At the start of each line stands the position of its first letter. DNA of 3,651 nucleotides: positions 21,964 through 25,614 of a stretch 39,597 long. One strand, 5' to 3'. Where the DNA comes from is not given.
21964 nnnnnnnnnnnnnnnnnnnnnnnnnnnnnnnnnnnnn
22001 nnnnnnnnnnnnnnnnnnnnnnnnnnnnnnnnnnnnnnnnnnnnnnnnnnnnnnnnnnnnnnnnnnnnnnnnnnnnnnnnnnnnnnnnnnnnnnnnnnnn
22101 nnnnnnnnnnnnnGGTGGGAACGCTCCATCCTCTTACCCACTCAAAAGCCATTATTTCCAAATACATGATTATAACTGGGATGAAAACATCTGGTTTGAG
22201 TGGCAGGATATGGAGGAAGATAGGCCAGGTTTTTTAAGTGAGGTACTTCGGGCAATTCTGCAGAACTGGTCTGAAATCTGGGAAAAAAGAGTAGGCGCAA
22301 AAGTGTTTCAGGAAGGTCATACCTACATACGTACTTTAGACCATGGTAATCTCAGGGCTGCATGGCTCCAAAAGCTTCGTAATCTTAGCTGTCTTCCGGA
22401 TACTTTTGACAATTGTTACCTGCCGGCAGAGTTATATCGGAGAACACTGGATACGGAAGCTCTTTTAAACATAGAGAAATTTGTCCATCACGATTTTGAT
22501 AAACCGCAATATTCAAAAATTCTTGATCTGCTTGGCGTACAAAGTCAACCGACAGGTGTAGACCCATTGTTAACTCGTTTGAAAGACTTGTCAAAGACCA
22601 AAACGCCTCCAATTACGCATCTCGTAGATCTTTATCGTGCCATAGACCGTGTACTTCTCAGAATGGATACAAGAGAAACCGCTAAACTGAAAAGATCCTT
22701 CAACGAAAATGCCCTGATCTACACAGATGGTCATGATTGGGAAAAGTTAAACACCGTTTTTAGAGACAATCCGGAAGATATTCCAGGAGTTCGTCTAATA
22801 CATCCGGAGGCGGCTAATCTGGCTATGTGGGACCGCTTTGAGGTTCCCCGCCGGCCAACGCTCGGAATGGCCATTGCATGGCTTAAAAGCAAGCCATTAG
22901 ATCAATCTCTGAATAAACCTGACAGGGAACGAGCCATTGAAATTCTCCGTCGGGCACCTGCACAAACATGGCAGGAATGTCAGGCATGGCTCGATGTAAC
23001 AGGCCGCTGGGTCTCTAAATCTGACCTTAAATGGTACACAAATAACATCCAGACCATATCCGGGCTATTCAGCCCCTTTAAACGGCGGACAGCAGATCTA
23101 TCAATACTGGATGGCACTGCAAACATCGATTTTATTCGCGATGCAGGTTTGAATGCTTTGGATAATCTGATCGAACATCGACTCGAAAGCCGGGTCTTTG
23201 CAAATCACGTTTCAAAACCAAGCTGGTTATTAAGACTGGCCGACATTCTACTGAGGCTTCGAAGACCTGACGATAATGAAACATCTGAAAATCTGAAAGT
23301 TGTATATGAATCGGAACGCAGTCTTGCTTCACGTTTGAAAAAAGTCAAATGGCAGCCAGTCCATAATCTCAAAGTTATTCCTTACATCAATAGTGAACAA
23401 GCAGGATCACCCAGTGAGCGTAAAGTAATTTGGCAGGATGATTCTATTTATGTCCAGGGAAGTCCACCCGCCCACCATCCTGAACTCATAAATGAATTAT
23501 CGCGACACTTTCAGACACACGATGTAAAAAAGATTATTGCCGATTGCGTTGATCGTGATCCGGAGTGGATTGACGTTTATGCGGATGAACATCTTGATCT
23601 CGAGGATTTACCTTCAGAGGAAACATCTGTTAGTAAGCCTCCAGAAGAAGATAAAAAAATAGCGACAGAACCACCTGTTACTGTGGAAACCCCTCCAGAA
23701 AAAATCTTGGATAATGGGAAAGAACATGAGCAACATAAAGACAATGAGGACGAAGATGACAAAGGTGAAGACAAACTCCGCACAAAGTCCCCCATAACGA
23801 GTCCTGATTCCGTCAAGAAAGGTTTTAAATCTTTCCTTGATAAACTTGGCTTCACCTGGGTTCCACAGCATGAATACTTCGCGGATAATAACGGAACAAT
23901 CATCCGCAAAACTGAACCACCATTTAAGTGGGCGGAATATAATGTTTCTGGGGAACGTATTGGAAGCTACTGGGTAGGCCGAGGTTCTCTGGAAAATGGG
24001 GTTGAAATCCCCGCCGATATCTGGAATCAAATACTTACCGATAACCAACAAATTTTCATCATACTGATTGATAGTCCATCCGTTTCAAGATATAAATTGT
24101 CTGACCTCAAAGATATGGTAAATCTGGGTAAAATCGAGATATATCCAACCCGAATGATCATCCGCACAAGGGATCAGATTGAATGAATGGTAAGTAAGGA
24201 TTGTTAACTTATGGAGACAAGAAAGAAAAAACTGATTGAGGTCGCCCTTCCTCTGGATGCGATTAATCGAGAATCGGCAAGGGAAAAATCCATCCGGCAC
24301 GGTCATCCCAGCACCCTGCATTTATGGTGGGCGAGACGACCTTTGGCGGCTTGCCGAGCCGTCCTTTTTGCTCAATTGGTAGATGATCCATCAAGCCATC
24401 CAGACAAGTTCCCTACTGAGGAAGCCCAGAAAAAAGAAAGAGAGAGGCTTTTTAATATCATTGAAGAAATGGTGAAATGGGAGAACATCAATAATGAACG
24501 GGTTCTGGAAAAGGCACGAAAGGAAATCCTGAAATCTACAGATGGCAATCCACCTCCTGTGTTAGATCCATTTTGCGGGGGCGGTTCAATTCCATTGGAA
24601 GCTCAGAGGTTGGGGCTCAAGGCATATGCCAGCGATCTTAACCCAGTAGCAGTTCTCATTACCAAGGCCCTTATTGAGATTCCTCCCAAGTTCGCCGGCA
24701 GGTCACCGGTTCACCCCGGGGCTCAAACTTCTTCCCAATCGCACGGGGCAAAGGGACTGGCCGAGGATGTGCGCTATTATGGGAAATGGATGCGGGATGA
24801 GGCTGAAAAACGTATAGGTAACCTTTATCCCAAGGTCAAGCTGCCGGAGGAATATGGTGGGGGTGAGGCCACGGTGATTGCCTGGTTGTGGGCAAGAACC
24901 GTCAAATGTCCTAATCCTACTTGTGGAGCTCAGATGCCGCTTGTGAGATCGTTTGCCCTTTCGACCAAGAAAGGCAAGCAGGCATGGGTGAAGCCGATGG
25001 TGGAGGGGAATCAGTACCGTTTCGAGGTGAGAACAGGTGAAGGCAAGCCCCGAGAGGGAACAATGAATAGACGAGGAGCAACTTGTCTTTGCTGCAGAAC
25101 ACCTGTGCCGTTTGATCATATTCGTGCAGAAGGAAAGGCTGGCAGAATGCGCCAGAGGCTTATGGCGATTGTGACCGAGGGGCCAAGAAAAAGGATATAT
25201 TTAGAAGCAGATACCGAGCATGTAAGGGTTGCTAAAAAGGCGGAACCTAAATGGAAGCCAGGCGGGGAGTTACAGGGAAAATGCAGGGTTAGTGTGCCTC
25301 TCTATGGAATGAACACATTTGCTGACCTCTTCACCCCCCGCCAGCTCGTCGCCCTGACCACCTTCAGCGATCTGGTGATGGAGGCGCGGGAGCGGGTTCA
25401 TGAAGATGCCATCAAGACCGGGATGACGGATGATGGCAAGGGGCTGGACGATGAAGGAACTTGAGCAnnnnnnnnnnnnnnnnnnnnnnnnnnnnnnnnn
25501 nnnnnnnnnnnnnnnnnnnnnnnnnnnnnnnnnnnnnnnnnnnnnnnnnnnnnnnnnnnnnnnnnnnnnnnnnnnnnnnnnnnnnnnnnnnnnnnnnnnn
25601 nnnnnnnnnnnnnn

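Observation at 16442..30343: Five-ORF operon SNF2/DUF3883 - GHKL - DUF1156 methylase - HEPN/DUF499: candidate uncharacterised methylation-linked defence system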

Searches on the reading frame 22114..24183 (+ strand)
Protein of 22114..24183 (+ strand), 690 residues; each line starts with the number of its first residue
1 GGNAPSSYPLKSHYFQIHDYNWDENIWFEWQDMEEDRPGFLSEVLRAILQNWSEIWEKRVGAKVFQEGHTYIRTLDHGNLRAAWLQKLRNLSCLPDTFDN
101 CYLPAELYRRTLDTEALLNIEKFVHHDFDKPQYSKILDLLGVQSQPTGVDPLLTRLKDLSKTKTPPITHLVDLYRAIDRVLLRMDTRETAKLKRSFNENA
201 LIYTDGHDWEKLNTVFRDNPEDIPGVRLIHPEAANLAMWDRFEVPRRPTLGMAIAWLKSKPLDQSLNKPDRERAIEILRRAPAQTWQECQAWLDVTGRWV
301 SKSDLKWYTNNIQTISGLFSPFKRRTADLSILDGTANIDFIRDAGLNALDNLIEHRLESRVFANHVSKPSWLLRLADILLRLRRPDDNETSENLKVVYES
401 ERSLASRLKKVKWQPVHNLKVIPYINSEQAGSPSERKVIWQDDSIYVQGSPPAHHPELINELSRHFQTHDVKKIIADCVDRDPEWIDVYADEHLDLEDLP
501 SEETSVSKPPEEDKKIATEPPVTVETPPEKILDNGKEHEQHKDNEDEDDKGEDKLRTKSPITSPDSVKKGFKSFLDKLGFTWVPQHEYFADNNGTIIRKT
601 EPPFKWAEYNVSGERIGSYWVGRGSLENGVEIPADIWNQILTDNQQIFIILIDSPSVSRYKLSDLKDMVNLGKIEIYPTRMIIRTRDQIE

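Call 57: predict_structure(alignment_id=A3)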
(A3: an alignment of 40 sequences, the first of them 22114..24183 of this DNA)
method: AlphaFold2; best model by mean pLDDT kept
length: 690 residues; sequences in the alignment: 40
mean_pLDDT: 84.9   pTM: 0.56
mean pLDDT of the five models: 84.9, 83.2, 82.7, 82.6, 82.2
residues with pLDDT >= 90: 430; 70-90: 176; 50-70: 18; < 50: 66
segments of 3 or more residues with pLDDT < 50: 501-563
pLDDT, mean of each block of 10 residues (from residue 1): 79 89 94 94 94 90 90 87 93 95 95 85 94 94 88 93 93 92 90 96 95 94 93 95 94 94 92 93 94 95 94 88 94 75 88 88 87 92 67 78 91 91 93 91 88 84 87 91 92 80 37 37 39 32 31 32 67 92 91 93 92 93 92 92 88 89 94 89 76
secondary structure, 60 per line:
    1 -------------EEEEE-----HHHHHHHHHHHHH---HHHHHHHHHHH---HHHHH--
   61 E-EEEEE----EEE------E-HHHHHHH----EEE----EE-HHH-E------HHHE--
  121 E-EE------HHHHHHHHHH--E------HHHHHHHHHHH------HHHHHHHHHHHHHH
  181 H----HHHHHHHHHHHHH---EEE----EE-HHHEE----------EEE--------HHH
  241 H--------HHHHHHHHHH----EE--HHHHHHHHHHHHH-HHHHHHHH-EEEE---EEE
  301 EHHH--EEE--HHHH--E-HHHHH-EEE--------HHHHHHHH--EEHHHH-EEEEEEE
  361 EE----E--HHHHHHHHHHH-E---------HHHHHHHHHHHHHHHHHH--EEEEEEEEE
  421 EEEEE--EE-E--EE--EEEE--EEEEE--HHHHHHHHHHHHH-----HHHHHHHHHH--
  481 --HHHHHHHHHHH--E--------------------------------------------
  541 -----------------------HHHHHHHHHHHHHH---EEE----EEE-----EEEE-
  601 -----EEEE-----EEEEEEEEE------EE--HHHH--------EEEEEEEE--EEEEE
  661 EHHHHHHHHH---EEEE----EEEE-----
elements in order: E14-18 H24-36 H40-50 H54-58 E63-67 E72-74 H83-89 E94-96 H131-140 H150-160 H167-181 H186-198 E202-204 E227-229 H238-241 H250-259 H268-280 H282-289 E291-294 E298-301 E307-309 H312-315 H320-324 E326-328 H337-344 H349-352 E354-362 H370-380 H392-409 E412-425 E438-441 E444-448 H451-463 H469-478 H483-493 H564-577 E581-583 E588-590 E596-599 E606-609 E615-623 H634-637 E646-653 E656-661 H662-670 E674-677 E682-685

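Call 60: fold_search(model_id=the predicted structure, library=pdb)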
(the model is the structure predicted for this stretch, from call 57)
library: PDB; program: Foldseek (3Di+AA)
matches with E <= 10: 64; with E <= 0.001: 0
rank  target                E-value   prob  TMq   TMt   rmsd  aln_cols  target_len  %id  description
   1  3p1z_B                4.3e-01  0.77  0.10  0.33   4.1       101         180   15  Crystal structure of the Aperopyrum pernix RNA splicing endonuclease (released 2011-08-10)
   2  1rzn_B                5.1e-01  0.23  0.09  0.31  12.3       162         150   13  Crystal Structure of Penicillin-binding protein-related factor A from Bacillus Subtilis. (released 2004-11-30)
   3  2w8m_A                1.4e+00  0.38  0.12  0.42   8.3       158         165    8  Structure of D212, a nuclease from a fusselovirus. (released 2009-02-03)
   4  6z9u_A                1.8e+00  0.09  0.07  0.34  10.4        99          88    9  Crystal structure of a TSEN15-34 heterodimer. (released 2021-06-30)
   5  2w8m_B                2.5e+00  0.30  0.12  0.42   5.9       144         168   11  Structure of D212, a nuclease from a fusselovirus. (released 2009-02-03)
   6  8a4b_A                2.5e+00  0.08  0.09  0.23   9.7       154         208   14  Structure of human Rep15:Rab3B_Q81L complex. (released 2022-08-10)
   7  2eo0_A                2.8e+00  0.15  0.10  0.40   7.3       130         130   10  Crystal Structure of Holliday Junction Resolvase ST1444 (released 2007-10-02)
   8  7p17_H                3.0e+00  0.05  0.03  0.08   4.9        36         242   19  F(M197)H mutant structure of Photosynthetic Reaction Center From Rhodobacter Sphaeroides strain RV by fixed-target ser (released 2022-07-13)
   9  8hyn_B                3.0e+00  0.01  0.05  0.12  19.6       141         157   15  Bacterial STING from Riemerella anatipestifer (released 2024-01-10)
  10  1rzn_A                3.1e+00  0.11  0.09  0.32   9.0       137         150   12  Crystal Structure of Penicillin-binding protein-related factor A from Bacillus Subtilis. (released 2004-11-30)
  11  5fdk_C                3.1e+00  0.09  0.10  0.30  11.4       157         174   13  Crystal structure of RecU(D88N) in complex with palindromic DNA duplex (released 2016-12-07)
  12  1rvj_H                3.3e+00  0.05  0.03  0.09   4.8        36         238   22  PHOTOSYNTHETIC REACTION CENTER DOUBLE MUTANT FROM RHODOBACTER SPHAEROIDES WITH ASP L213 REPLACED WITH ASN AND ARG H177 (released 2004-04-13)
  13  8hyn_A                3.3e+00  0.02  0.05  0.16  20.0       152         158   17  Bacterial STING from Riemerella anatipestifer (released 2024-01-10)
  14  3f5d                  3.7e+00  0.03  0.04  0.10  10.2        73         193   15  Crystal Structure of a protein of unknown function from Bacillus subtilis (released 2008-11-25)
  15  2eo0_B                4.1e+00  0.15  0.10  0.44   5.4       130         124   11  Crystal Structure of Holliday Junction Resolvase ST1444 (released 2007-10-02)
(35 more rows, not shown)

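Call 91: search_protein_representatives(protein=window:22114-24183:+)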
Query: 690 residues. Proteins with E-value up to 0.001 (for the whole library): 536; up to 1e-10: 442; up to 1e-30: 328. The best 150 are listed.
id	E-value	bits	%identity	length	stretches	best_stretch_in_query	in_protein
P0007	1.8e-278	942.1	61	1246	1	1-686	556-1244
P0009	4.0e-170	584.0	40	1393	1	1-684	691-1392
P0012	9.8e-165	566.1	42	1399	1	1-686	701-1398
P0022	1.0e-158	546.3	40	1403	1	1-686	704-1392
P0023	1.7e-152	525.6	40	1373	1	1-689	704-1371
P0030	4.9e-139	481.2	36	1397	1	1-685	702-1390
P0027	4.7e-138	478.0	37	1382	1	14-687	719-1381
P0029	1.2e-129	450.1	35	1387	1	1-684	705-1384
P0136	3.4e-129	448.6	36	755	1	1-684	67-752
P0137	3.5e-123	428.8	38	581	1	111-688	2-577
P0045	2.1e-121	422.9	35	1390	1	1-684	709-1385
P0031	4.2e-121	421.9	33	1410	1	1-687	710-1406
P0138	4.4e-121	421.9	36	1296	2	7-526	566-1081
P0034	3.7e-119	415.5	34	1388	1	5-684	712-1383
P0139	1.1e-118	413.9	34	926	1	1-684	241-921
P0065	7.1e-94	331.9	32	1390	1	1-674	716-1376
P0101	3.0e-93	329.9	31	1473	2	2-550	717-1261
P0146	2.2e-90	320.4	30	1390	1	1-679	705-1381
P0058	3.0e-90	319.9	31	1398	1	5-684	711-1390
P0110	5.4e-83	295.9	32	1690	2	5-514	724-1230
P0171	3.0e-78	280.3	29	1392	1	6-686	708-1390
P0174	3.4e-77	276.8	31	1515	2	1-529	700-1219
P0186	1.5e-73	264.7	31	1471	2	77-505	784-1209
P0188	2.3e-73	264.1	29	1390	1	7-685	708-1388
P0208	4.8e-69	249.8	27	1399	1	3-684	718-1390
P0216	1.0e-67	245.5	30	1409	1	10-671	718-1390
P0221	4.1e-67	243.4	33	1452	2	10-507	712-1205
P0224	5.8e-67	243.0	31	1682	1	1-506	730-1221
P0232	3.3e-66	240.4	29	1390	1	1-689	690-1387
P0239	3.3e-65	237.2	28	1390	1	3-687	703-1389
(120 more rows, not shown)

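Call 93: search_protein_families(library=pfam, proteins=[P0224, P0174, P0186, P0221], max_evalue=0.001)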
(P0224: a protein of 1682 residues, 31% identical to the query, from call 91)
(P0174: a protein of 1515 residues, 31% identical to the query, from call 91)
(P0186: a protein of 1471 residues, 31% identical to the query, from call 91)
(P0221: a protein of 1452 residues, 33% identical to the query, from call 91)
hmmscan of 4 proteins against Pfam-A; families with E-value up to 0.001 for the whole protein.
P0224 (1682 aa): 4 families
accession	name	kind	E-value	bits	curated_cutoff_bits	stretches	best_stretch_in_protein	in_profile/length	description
PF25794.1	SACS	-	3.4e-07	30.7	32.8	1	49-120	18-112/247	Sacsin domain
PF13020.12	NOV_C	-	3.1e-06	27.6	22.1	1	1382-1476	2-88/91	Protein NO VEIN, C-terminal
PF13589.12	HATPase_c_3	-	9.2e-05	22.9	25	1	49-128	4-92/137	Histidine kinase-, DNA gyrase B-, and HSP90-like ATPase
PF02518.31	HATPase_c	-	0.00051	20.9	26.4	1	48-114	6-77/111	Histidine kinase-, DNA gyrase B-, and HSP90-like ATPase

P0174 (1515 aa): 1 family
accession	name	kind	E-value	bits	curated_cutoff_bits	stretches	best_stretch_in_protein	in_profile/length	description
PF25794.1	SACS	-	5.1e-07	30.2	32.8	0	39-59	16-35/247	Sacsin domain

P0186 (1471 aa): 2 families
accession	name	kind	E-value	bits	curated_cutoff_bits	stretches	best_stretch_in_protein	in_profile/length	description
PF25794.1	SACS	-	9.5e-08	32.6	32.8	1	48-130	18-123/247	Sacsin domain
PF13589.12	HATPase_c_3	-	1.6e-05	25.4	25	1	48-128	4-93/137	Histidine kinase-, DNA gyrase B-, and HSP90-like ATPase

P0221 (1452 aa): 1 family
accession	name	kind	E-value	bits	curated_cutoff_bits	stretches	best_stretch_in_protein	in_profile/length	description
PF25794.1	SACS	-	2.6e-07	31.2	32.8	0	42-64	18-40/247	Sacsin domain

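Call 94: find_encoding_contigs(protein=P0224, flank=10000, max_places=3)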
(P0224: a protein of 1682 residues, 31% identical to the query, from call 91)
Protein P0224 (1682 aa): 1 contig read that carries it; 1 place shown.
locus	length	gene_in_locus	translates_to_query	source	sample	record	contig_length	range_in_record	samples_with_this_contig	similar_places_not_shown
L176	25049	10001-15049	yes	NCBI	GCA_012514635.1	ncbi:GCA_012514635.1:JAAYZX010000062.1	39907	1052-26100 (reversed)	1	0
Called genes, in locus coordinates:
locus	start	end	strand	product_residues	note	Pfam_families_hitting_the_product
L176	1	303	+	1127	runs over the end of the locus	PF00271:Helicase_C (weak)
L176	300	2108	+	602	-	PF09369:MZB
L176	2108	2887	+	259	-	PF13091:PLDc_2, PF00614:PLDc (weak)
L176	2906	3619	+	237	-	-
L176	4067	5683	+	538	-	PF00415:RCC1 (faint), PF25390:WD40_RLD, PF13540:RCC1_2, PF00395:SLH (weak)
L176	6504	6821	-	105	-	PF11756:YgbA_NO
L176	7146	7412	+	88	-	-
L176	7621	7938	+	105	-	-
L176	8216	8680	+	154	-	PF02639:DUF188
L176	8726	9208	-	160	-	-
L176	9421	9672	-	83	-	-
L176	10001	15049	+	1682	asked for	PF25794:SACS (faint), PF13020:NOV_C (weak)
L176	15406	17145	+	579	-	PF26549:Tricorn_N (faint), PF26550:Tricorn_2nd (faint), PF00395:SLH (weak)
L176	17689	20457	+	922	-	PF00395:SLH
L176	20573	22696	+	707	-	PF15902:Sortilin-Vps10 (faint), PF14870:PSII_BNR, PF00395:SLH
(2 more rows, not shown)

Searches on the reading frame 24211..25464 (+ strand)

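Call 3: search_protein_families(library=pfam, proteins=[window:24211-25464:+], max_evalue=0.01)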
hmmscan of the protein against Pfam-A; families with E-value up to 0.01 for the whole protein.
window:24211-25464:+ (417 aa): 3 families
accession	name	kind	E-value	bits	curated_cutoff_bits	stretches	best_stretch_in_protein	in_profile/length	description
PF06634.17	DUF1156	-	4.8e-34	116.8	24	1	12-83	1-73/73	Protein of unknown function (DUF1156)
PF02086.21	MethyltransfD12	-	0.00017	21.9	22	1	113-156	20-63/253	D12 class N6 adenine-specific DNA methyltransferase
PF01170.24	UPF0020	-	0.0012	19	22.3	1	116-140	31-55/197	RMKL-like, methyltransferase domain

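Call 4: search_protein_families(library=padloc, proteins=[window:24211-25464:+], max_evalue=0.01)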
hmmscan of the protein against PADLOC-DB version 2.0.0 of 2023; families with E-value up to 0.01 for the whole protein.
window:24211-25464:+ (417 aa): 14 families
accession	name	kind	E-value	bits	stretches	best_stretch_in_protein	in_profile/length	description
PDLC00660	HmaB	-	1.5e-171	570.5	1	5-417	8-468/967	DNA-adenine methylase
PDLC00661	HmaB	-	6.1e-168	558.6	1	5-416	7-468/973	DNA-adenine methylase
PDLC02189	DUF1156_MTase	-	2.3e-18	63.8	1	106-278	156-301/944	-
PDLC03233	MTase_II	-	1.7e-17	61.2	1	23-393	49-385/731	Type II methyltransferase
PDLC03352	MTase_II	-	3.2e-14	49.7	1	13-164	11-140/1023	Type II methyltransferase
PDLC03314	MTase_II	-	2.3e-10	37.2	1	109-153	159-203/944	Type II methyltransferase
PDLC03322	MTase_II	-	5.3e-07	26.9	1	115-153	66-104/446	Type II methyltransferase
PDLC03364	MTase_II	-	3.1e-06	24.4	1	116-155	61-100/380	Type II methyltransferase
PDLC03367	MTase_II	-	3.1e-06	23.8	1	115-160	43-87/633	Type II methyltransferase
PDLC03224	MTase_II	-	0.00035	17.6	1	117-153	97-133/481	Type II methyltransferase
PDLC03339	MTase_II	-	0.0018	15.1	1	106-158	222-274/399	Type II methyltransferase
PDLC04134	mad2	-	0.0056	13.6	1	101-155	278-333/492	mads_2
PDLC03319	MTase_II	-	0.0077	13.1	0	116-157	26-67/503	Type II methyltransferase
PDLC03325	MTase_II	-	0.0081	12.9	0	117-153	95-131/426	Type II methyltransferase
